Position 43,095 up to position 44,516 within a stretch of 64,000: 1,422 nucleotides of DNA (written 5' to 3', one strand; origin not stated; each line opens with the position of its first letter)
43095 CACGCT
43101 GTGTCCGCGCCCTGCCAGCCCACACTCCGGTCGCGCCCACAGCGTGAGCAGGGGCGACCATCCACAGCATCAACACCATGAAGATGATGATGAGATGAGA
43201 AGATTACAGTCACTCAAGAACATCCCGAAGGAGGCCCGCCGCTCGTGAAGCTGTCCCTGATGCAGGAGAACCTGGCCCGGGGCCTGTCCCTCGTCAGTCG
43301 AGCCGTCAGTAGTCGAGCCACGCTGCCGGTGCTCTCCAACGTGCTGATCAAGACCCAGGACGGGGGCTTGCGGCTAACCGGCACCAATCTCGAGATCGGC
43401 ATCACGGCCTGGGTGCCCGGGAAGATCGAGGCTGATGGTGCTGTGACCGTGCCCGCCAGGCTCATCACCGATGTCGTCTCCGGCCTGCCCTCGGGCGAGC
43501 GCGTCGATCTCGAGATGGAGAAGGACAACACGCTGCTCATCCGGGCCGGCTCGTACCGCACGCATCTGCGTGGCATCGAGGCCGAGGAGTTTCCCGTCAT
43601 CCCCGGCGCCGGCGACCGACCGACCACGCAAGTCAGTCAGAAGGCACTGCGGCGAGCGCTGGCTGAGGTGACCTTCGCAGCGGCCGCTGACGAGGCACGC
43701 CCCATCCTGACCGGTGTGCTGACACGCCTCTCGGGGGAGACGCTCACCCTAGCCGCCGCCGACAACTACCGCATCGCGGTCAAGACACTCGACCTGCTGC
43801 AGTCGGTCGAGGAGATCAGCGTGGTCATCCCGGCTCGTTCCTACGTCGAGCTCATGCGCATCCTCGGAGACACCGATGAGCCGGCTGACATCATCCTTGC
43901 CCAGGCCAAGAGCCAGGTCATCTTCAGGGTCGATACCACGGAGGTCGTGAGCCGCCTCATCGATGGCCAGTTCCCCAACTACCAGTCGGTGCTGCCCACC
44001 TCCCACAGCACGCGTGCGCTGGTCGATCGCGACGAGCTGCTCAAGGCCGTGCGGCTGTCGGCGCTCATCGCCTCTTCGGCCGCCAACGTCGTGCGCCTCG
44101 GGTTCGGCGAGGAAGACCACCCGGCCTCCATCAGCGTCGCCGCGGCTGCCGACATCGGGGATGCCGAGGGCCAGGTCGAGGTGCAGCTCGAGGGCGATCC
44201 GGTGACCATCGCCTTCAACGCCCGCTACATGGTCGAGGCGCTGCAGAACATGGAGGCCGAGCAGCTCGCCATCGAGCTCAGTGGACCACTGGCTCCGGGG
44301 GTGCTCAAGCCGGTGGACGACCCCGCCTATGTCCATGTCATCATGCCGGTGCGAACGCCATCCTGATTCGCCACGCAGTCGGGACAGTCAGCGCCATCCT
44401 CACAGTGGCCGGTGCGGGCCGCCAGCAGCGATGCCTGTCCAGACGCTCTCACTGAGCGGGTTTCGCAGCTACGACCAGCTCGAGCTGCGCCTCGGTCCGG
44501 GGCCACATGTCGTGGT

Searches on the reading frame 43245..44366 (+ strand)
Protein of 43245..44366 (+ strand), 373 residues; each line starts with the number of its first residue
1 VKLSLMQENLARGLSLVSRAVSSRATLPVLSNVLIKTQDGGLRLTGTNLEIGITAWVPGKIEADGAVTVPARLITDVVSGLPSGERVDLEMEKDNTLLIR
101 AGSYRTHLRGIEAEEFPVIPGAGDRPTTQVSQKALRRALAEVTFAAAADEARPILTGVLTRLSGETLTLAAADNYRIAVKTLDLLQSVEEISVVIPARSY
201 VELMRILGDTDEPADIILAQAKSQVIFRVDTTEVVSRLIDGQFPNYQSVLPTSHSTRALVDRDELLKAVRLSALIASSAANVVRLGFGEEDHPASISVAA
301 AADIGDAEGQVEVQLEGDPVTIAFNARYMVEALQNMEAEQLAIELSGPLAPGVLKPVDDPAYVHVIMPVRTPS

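Call 9: search_protein_families(library=pfam, proteins=[window:43245-44366:+], max_evalue=0.01)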
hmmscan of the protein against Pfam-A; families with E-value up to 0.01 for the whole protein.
window:43245-44366:+ (373 aa): 3 families
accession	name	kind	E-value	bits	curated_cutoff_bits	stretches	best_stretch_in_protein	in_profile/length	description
PF00712.24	DNA_pol3_beta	-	1.6e-36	125.5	24.4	2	1-120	1-120/120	DNA polymerase III beta subunit, N-terminal domain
PF02767.21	DNA_pol3_beta_2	-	2.2e-34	118.7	27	2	129-245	1-116/116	DNA polymerase III beta subunit, central domain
PF02768.20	DNA_pol3_beta_3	-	1e-23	83.9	27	1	248-370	2-121/121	DNA polymerase III beta subunit, C-terminal domain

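Call 37: find_related_loci(query=window:43245-44366:+, collection=genome_contigs, flank=10000)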
Query window:43245-44366:+ (373 aa) in genome_contigs; peptide patterns used: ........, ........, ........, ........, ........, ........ (x = any residue, [..] = any of these).
599 stretches matched a pattern (row limit reached: there are more); 541 encode a relative of the query (tblastn E <= 1e-3); the best 80 are kept; 80 distinct loci.
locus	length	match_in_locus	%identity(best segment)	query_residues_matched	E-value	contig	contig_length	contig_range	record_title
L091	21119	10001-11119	90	1-373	0e+0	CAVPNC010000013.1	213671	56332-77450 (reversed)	MAG: uncultured Chloroflexia bacterium isolate MFD09964.bin.2.136 genome assembly, contig: contig_4522, whole genome sho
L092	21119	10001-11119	89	1-373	0e+0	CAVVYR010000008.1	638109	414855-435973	MAG: uncultured Chloroflexia bacterium isolate MFD03804.bin.2.50 genome assembly, contig: contig_34110, whole genome sho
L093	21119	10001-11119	89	1-373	0e+0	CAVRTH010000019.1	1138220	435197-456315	MAG: uncultured Chloroflexia bacterium isolate MFD02923.bin.2.100 genome assembly, contig: contig_9476, whole genome sho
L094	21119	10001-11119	89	1-373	0e+0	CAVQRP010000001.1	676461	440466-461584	MAG: uncultured Chloroflexia bacterium isolate MFD09779.bin.2.236 genome assembly, contig: contig_12101, whole genome sh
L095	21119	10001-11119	88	1-373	0e+0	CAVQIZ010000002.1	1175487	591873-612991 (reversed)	MAG: uncultured Chloroflexia bacterium isolate MFD09779.bin.2.43 genome assembly, contig: contig_12102, whole genome sho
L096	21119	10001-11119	87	1-373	0e+0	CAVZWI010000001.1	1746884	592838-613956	MAG: uncultured Chloroflexia bacterium isolate MFD02416.bin.2.31 genome assembly, contig: contig_29965, whole genome sho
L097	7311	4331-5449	91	1-373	0e+0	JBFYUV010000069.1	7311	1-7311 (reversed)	MAG: Chloroflexota bacterium isolate PPR_0304 PPR_0304.fa_k121_562730, whole genome shotgun sequence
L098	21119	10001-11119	86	1-373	0e+0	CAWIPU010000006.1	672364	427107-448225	MAG: uncultured Chloroflexia bacterium isolate MFD01721.bin.1.359 genome assembly, contig: contig_27190, whole genome sh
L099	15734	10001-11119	86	1-373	0e+0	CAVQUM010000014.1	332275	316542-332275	MAG: uncultured Chloroflexia bacterium isolate MFD09964.bin.2.52 genome assembly, contig: contig_4285, whole genome shot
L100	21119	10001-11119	90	1-373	0e+0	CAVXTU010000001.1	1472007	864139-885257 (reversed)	MAG: uncultured Chloroflexia bacterium isolate MFD05684.bin.2.84 genome assembly, contig: contig_16614, whole genome sho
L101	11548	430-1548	86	1-373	0e+0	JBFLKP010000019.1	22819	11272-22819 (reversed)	MAG: Candidatus Limnocylindrales bacterium isolate RS2.bin12 k97_23145, whole genome shotgun sequence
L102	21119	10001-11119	87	1-373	0e+0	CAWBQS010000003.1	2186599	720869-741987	MAG: uncultured Chloroflexia bacterium isolate MFD00905.bin.2.47 genome assembly, contig: contig_1949, whole genome shot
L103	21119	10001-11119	89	1-373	0e+0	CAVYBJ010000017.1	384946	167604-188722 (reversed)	MAG: uncultured Chloroflexia bacterium isolate MFD02979.bin.2.161 genome assembly, contig: contig_27694, whole genome sh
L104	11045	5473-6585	86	1-371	0e+0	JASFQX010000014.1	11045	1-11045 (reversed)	MAG: Chloroflexota bacterium isolate D0819U12remetaG_Bin_354 D0819U12remetaG_FD_scaffold_287_c1, whole genome shotgun se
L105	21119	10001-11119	86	1-373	0e+0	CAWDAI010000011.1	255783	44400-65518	MAG: uncultured Chloroflexia bacterium isolate MFD01721.bin.1.20 genome assembly, contig: contig_41821, whole genome sho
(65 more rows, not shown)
